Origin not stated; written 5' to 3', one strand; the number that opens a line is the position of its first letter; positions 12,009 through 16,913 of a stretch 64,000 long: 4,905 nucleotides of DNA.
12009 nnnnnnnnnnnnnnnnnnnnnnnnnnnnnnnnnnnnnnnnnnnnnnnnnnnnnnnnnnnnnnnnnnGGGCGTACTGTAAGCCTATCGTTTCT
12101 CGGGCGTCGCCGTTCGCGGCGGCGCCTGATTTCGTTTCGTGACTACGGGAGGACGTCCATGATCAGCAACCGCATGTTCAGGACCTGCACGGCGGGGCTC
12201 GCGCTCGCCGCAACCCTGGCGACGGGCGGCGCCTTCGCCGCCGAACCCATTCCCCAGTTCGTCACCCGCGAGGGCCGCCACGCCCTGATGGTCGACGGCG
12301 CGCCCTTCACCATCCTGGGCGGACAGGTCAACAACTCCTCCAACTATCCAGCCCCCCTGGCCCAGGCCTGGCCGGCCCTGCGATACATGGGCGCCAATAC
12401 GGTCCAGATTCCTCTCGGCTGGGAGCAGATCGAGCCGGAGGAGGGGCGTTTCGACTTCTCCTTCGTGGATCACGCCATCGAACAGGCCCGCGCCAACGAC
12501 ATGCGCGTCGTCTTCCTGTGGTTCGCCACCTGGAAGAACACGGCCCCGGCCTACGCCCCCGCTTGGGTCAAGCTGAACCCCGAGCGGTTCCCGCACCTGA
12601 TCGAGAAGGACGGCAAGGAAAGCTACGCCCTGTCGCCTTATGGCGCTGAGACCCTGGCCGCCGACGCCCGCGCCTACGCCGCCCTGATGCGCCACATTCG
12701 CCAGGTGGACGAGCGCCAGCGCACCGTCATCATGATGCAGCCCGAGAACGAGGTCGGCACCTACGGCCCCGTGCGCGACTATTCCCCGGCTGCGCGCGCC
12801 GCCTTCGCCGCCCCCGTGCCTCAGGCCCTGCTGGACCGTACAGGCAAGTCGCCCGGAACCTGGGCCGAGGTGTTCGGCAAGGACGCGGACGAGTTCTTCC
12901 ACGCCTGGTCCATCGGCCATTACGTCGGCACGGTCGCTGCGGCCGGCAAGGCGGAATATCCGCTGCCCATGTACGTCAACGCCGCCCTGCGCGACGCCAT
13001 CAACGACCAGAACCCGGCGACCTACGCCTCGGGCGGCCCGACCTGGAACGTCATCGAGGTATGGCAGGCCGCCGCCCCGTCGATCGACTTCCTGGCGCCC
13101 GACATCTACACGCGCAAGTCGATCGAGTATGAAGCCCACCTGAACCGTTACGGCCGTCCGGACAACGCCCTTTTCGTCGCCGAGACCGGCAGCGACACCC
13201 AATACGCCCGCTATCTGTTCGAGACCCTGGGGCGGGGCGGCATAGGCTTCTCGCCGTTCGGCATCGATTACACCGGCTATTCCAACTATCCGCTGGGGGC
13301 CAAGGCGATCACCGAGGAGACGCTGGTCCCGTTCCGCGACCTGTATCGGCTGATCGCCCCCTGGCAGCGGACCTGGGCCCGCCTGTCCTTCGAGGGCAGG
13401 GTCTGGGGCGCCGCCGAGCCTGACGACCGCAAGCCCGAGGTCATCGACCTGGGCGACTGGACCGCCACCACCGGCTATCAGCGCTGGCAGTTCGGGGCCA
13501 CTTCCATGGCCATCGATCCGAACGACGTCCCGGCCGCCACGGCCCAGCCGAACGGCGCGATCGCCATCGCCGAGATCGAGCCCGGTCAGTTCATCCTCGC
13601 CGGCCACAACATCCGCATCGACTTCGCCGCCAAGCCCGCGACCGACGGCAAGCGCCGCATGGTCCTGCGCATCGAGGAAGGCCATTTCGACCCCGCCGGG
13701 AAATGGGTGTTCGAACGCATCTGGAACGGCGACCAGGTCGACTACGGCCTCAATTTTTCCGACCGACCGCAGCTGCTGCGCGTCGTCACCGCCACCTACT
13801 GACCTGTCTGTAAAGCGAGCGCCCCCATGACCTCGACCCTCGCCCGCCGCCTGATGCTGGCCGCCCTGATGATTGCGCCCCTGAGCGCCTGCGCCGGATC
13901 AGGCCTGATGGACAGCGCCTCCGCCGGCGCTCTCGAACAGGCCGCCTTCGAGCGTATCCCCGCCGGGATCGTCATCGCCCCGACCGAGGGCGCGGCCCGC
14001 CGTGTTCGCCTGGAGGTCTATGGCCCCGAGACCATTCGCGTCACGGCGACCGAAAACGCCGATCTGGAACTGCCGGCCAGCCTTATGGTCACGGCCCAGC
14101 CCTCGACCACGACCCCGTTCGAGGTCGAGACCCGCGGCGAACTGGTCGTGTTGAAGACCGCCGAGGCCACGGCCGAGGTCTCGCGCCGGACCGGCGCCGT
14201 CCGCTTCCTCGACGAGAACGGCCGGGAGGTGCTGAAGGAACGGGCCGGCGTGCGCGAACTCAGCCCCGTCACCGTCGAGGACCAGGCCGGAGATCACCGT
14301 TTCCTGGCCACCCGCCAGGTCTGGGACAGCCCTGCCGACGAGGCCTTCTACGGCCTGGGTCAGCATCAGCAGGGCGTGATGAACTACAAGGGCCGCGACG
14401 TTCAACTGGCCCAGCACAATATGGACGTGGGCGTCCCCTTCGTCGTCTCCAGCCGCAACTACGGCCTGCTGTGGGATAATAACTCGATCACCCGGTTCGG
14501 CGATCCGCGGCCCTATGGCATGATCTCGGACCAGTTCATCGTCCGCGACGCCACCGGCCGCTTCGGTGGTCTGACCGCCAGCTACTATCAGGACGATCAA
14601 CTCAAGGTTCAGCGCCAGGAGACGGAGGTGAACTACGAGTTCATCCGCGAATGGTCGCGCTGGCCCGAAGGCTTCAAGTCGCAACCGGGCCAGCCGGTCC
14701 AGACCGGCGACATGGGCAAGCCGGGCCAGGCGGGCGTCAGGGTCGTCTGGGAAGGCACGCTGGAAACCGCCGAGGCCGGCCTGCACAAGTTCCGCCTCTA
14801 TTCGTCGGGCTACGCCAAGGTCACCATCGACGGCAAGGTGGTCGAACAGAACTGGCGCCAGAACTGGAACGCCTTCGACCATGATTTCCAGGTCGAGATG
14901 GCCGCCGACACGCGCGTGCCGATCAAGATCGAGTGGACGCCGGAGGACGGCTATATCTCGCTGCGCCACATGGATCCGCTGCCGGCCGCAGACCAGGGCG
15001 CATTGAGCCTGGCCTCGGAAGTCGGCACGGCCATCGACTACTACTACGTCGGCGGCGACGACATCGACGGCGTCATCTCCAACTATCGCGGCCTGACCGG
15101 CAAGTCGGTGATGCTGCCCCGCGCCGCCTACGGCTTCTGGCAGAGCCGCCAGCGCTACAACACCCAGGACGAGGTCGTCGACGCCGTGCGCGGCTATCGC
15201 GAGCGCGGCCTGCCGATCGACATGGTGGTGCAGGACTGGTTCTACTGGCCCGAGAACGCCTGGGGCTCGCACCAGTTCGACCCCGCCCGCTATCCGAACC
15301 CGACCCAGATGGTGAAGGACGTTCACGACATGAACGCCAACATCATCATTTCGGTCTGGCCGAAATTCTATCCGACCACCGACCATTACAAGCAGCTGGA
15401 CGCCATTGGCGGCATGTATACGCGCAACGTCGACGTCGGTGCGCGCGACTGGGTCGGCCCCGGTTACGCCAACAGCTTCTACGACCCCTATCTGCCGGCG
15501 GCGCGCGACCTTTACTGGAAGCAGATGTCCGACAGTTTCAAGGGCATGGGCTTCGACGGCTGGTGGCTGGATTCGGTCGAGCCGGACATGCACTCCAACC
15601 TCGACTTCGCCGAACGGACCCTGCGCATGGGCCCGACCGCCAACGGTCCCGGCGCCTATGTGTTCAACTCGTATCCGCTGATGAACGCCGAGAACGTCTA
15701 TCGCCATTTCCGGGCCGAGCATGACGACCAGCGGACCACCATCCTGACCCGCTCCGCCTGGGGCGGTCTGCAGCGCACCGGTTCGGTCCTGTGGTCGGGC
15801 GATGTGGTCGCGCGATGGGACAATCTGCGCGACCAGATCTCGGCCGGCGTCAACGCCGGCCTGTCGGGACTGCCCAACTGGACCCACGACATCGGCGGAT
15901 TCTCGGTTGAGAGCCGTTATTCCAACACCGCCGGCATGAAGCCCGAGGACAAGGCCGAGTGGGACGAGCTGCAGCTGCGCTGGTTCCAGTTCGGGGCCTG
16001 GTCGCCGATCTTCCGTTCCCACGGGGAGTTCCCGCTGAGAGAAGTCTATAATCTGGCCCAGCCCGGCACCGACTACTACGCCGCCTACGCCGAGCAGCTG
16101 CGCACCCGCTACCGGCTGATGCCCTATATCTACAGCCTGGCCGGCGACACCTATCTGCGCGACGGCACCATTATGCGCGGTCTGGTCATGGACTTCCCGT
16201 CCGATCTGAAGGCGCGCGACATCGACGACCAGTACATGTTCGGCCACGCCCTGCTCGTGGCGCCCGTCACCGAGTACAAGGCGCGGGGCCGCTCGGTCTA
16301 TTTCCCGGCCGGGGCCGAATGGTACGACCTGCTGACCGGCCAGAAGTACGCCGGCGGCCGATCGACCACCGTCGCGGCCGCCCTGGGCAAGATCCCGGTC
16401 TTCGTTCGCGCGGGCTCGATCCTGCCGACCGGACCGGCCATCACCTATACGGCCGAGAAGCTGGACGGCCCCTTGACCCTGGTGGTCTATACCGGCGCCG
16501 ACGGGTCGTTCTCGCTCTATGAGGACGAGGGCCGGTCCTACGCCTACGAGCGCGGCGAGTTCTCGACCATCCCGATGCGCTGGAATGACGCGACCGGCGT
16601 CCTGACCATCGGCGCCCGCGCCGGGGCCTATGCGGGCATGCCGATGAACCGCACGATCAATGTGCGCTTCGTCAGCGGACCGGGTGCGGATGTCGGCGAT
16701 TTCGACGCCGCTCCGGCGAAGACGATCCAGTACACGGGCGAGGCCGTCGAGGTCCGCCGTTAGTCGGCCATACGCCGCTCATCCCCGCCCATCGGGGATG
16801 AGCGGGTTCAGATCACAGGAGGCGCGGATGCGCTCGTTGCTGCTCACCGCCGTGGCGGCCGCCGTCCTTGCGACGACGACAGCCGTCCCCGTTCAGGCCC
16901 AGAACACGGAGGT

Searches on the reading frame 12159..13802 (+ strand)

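Call 8: search_protein_families(library=pfam, proteins=[window:12159-13802:+])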
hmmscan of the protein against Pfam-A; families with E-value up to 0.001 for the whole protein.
window:12159-13802:+ (547 aa): 3 families
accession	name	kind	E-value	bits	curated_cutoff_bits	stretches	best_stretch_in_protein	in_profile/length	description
PF18120.7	DUF5597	-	4.8e-35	121.1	23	1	393-533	2-132/133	Domain of unknown function (DUF5597)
PF02449.21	Glyco_hydro_42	-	3.3e-10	40.3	21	1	75-217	20-155/376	Beta-galactosidase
PF01301.25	Glyco_hydro_35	-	1.4e-07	31.9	27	1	43-101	2-60/319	Glycosyl hydrolases family 35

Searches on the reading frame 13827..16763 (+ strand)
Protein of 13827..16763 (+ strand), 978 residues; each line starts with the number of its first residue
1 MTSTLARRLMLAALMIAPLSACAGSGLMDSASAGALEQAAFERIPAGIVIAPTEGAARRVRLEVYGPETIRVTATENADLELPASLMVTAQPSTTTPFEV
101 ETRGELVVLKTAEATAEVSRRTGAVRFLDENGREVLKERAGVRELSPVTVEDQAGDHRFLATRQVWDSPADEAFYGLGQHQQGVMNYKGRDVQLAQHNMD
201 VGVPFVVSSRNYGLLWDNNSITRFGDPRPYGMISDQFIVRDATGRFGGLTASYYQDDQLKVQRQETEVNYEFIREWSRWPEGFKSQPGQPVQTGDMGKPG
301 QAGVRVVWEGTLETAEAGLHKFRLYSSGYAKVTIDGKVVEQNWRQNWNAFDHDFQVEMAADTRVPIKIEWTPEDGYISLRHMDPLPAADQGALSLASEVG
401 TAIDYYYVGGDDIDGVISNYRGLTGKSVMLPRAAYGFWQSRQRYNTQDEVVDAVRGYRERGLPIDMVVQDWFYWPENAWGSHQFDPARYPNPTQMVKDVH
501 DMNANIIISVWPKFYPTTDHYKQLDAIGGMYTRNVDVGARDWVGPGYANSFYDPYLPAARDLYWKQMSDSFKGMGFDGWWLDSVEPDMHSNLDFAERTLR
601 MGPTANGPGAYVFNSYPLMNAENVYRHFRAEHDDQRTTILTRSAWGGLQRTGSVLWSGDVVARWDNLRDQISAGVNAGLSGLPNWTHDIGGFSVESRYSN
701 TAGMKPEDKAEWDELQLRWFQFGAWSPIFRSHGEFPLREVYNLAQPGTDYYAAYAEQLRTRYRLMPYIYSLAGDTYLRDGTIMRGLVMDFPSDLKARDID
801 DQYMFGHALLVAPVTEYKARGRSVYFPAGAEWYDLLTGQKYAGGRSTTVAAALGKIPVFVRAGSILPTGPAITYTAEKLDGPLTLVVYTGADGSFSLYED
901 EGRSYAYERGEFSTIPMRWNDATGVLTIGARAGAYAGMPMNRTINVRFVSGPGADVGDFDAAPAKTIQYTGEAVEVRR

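Call 8: search_protein_families(library=pfam, proteins=[window:13827-16763:+])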
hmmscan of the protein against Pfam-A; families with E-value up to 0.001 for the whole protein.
window:13827-16763:+ (978 aa): 5 families
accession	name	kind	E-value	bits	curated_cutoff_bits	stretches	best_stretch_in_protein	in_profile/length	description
PF01055.32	Glyco_hydro_31_2nd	-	3.3e-86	290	23.5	1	428-771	2-328/328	Glycosyl hydrolases family 31 TIM-barrel domain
PF21365.3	Glyco_hydro_31_3rd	-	6e-29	100.8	24.4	1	781-866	3-87/87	Glycosyl hydrolase family 31 C-terminal domain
PF17137.9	DUF5110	-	2.4e-24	85.6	27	1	882-950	1-70/71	Domain of unknown function (DUF5110)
PF13802.12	Gal_mutarotas_2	-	1e-11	45.9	27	1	60-224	2-183/184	Glycosyl hydrolase 31 N-terminal galactose mutarotase-like domain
PF07691.17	PA14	-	8.6e-06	26.1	24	1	305-378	47-126/147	PA14 domain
